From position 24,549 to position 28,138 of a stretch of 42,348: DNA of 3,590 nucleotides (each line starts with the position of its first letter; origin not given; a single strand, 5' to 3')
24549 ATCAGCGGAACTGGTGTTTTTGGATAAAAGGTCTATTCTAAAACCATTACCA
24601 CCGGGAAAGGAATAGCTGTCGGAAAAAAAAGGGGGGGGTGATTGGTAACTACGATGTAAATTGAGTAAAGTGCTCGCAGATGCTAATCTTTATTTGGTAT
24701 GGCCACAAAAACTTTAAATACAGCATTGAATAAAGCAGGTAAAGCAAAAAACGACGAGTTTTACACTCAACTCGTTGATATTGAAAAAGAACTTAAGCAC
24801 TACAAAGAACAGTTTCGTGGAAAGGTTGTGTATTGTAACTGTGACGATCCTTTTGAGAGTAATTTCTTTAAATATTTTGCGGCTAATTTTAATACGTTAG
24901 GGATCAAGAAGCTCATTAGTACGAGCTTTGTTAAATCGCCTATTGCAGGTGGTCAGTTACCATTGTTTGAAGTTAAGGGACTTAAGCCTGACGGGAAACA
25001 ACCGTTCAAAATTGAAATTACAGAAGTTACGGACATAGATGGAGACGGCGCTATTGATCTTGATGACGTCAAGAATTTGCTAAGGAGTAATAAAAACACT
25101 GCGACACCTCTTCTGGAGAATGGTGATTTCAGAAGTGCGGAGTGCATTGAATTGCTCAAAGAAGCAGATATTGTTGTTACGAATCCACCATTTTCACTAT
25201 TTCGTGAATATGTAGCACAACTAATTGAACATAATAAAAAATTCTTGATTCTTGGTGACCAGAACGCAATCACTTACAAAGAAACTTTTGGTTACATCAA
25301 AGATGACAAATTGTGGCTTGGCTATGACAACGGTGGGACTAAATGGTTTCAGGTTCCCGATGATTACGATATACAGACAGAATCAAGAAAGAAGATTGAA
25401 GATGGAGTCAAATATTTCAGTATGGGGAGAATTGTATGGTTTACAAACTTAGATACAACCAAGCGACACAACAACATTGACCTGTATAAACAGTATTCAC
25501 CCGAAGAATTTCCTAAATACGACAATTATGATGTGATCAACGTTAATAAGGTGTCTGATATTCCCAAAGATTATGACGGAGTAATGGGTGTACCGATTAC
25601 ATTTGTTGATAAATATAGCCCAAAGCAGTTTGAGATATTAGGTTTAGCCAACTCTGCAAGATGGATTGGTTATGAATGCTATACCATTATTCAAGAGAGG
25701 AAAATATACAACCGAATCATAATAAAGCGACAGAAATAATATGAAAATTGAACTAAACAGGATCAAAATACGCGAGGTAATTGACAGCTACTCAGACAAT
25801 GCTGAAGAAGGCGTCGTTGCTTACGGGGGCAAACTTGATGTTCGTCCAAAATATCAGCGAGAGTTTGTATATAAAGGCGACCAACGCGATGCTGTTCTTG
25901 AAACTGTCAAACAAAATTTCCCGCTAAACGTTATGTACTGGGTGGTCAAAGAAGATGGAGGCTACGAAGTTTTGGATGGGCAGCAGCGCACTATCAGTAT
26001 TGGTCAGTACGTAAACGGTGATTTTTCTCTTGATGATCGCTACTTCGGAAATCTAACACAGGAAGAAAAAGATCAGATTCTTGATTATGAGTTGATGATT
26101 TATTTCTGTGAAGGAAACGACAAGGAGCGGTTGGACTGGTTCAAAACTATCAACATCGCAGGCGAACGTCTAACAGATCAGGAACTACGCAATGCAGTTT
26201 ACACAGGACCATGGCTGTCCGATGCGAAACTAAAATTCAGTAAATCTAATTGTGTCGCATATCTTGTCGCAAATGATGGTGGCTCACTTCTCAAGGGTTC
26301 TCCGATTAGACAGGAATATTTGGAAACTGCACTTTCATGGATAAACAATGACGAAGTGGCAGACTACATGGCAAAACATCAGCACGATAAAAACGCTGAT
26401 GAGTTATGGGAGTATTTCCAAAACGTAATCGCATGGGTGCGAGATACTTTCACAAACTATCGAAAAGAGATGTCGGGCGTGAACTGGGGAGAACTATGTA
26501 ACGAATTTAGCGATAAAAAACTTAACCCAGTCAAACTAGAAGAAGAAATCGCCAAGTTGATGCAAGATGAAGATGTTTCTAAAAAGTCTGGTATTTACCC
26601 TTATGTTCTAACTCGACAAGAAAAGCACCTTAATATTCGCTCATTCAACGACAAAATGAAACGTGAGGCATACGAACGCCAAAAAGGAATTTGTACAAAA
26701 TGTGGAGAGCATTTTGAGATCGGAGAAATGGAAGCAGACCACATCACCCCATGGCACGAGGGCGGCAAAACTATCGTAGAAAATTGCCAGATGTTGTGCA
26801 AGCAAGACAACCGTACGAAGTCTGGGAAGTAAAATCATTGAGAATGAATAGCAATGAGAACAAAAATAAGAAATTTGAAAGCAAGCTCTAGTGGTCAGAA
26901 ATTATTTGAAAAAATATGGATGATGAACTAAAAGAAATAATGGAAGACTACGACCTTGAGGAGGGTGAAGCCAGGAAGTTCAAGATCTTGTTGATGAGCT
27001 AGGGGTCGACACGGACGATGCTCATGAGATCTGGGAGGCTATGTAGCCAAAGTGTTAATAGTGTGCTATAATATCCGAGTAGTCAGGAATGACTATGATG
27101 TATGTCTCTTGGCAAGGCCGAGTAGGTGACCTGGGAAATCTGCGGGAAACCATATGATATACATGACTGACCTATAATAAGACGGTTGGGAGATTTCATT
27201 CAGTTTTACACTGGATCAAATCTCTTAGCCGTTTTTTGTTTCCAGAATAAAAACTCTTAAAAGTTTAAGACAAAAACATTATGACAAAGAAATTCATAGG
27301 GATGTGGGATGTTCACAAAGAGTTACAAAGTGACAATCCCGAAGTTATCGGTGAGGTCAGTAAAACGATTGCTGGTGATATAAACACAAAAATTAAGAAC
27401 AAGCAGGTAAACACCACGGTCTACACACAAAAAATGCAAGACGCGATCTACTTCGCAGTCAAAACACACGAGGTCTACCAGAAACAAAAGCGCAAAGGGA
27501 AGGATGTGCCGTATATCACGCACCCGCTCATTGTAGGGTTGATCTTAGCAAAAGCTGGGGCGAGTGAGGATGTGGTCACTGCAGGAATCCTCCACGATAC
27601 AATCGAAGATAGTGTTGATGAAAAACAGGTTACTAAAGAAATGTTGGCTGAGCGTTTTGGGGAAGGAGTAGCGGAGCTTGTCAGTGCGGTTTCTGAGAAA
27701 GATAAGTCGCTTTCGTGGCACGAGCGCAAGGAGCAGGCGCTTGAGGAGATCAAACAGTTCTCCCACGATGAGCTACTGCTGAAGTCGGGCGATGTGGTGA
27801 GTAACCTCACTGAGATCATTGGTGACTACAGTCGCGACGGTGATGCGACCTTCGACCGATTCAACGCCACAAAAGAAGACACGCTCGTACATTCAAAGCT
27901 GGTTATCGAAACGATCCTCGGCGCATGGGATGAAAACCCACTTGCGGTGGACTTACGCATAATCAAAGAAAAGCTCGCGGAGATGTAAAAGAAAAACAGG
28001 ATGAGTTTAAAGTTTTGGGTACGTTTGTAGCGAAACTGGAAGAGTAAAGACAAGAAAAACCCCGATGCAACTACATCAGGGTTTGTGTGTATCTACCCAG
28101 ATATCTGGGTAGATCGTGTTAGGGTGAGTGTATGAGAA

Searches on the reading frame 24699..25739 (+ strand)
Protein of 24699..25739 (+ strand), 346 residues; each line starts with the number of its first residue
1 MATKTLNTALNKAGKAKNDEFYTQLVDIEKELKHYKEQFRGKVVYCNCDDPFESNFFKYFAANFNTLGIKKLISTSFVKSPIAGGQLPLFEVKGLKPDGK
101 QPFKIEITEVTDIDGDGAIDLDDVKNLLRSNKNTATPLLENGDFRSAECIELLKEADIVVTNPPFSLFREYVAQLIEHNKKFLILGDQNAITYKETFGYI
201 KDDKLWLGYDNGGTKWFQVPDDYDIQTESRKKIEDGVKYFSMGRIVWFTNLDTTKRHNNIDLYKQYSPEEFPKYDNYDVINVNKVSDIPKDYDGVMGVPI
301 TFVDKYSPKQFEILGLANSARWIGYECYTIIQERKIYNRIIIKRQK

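Call 4: search_protein_families(library=pfam, proteins=[window:24699-25739:+], max_evalue=1)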
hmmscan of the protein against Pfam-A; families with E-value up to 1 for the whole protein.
window:24699-25739:+ (346 aa): 6 families
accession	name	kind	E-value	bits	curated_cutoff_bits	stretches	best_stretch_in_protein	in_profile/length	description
PF13651.11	EcoRI_methylase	-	1.5e-134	449.1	26.4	1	10-320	2-304/345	Adenine-specific methyltransferase EcoRI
PF13405.12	EF-hand_6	-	0.005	16.9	25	1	111-130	9-28/30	EF-hand domain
PF13499.12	EF-hand_7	-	0.0058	17.4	30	1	112-157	12-50/67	EF-hand domain pair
PF00036.39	EF-hand_1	-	0.021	14.8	25.4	1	112-130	10-28/29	EF hand domain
PF05175.20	MTS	-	0.025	14.7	23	1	127-183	68-130/170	Methyltransferase small domain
PF05279.16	Asp-B-Hydro_N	-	0.21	12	23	1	110-128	47-65/66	Aspartyl beta-hydroxylase N-terminal region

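Call 5: search_protein_families(library=padloc, proteins=[window:24699-25739:+], max_evalue=1)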
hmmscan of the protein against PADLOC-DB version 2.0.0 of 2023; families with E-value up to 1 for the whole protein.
window:24699-25739:+ (346 aa): 1 family
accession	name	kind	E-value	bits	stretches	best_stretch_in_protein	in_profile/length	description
PDLC03297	MTase_II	-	4.2e-121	402.4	1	1-344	1-327/332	Type II methyltransferase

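Call 6: search_protein_families(library=ncbifam, proteins=[window:24699-25739:+], max_evalue=1)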
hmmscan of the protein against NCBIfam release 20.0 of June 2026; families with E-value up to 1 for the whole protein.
window:24699-25739:+ (346 aa): 1 family
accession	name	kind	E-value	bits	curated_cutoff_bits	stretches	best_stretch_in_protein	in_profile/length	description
NF006409.0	PRK08655.1-3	equivalog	0.11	12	310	1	128-185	30-87/290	prephenate dehydrogenase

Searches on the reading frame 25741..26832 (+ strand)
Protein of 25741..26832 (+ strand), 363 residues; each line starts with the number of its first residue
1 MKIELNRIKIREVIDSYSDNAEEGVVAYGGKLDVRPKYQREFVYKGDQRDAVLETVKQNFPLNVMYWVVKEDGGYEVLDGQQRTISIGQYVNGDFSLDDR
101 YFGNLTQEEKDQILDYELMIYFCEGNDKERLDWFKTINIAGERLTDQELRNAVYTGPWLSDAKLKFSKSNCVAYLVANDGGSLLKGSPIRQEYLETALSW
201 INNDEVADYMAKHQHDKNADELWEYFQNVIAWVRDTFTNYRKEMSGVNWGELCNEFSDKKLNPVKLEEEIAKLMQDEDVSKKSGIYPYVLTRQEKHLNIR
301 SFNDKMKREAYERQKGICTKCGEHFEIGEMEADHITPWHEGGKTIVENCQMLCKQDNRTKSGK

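Call 4: search_protein_families(library=pfam, proteins=[window:25741-26832:+], max_evalue=1)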
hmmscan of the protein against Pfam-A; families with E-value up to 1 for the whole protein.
window:25741-26832:+ (363 aa): 6 families
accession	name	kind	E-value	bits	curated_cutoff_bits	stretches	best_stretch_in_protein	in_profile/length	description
PF03235.19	GmrSD_N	-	1.9e-16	61.2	33.2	1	34-154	13-198/199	GmrSD restriction endonuclease, N-terminal domain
PF01844.29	HNH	-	2.6e-12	47.1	21.4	1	318-361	1-45/47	HNH endonuclease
PF14279.12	HNH_5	-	0.00027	21.2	27.5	1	318-359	1-42/56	HNH endonuclease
PF13302.13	Acetyltransf_3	-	0.011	16.9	25.4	0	188-234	6-47/138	Acetyltransferase (GNAT) domain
PF24042.1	DUF7351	-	0.091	12.9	31.2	0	286-327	37-78/177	Domain of unknown function (DUF7351)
PF20787.2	SPP1_GP23-1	-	0.11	12.9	27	1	103-121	28-46/47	SPP1 phage GP23.1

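Call 5: search_protein_families(library=padloc, proteins=[window:25741-26832:+], max_evalue=1)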
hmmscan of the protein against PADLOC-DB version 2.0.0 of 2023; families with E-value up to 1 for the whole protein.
window:25741-26832:+ (363 aa): 8 families
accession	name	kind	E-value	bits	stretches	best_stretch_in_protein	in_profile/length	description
PDLC03418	REase_II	-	2.7e-138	459.2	1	1-363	1-372/372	Type II restriction enzyme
PDLC03877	NsnA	-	2.4e-24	84.3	1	30-158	63-204/385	-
PDLC04027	PD-T4-2_A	-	4.4e-09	33.9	2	30-93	50-114/363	-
PDLC04150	HEC-05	-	0.0018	15.2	1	36-72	25-62/583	-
PDLC03656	mREase_IV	-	0.0072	14.1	1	266-358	158-253/277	Type IV methyl-directed restriction enzyme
PDLC00353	PtuB1|PtuB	-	0.019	12.8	1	300-338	35-73/196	Unknown function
PDLC03566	REase_II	-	0.019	12.5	1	307-361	102-160/235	Type II restriction enzyme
PDLC00356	PtuB1|PtuB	-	0.034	11.7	1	299-338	34-73/196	Unknown function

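Call 6: search_protein_families(library=ncbifam, proteins=[window:25741-26832:+], max_evalue=1)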
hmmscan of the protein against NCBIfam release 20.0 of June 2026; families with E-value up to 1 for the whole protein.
window:25741-26832:+ (363 aa): 3 families
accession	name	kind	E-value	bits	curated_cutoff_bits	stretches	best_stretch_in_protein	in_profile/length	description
NF049971.1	CRISPR_Cas9d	exception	4.3e-08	32.3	375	1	295-362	528-595/986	type II CRISPR RNA-guided endonuclease Cas9d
NF040563.1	guided_IscB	equivalog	0.00073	18.7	175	1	306-361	183-236/314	RNA-guided endonuclease IscB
NF041441.1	blaCIM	exception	0.11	12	490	1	112-231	6-126/250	CIM family subclass B1 metallo-beta-lactamase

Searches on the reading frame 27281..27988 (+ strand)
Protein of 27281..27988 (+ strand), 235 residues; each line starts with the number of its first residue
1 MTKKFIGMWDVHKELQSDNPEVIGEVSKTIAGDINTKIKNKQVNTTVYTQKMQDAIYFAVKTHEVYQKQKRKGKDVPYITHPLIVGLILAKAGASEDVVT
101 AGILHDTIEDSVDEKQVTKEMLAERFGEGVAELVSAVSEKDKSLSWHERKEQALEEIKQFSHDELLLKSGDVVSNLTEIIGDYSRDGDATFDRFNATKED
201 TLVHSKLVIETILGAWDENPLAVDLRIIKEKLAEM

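Call 18: search_protein_families(library=pfam, proteins=[window:27281-27988:+], max_evalue=0.001)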
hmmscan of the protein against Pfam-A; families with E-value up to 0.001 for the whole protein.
window:27281-27988:+ (235 aa): 2 families
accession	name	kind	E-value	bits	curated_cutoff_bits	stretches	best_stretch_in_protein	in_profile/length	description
PF13328.12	HD_4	-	5.2e-16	59.2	27.2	1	56-159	2-101/156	HD domain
PF01966.28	HD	-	6.7e-06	26.8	22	1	78-144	1-92/116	HD domain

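Call 65: search_protein_families(library=padloc, proteins=[window:27281-27988:+], max_evalue=0.01)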
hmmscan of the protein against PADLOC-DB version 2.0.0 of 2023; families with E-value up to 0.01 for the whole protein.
window:27281-27988:+ (235 aa): 0 families
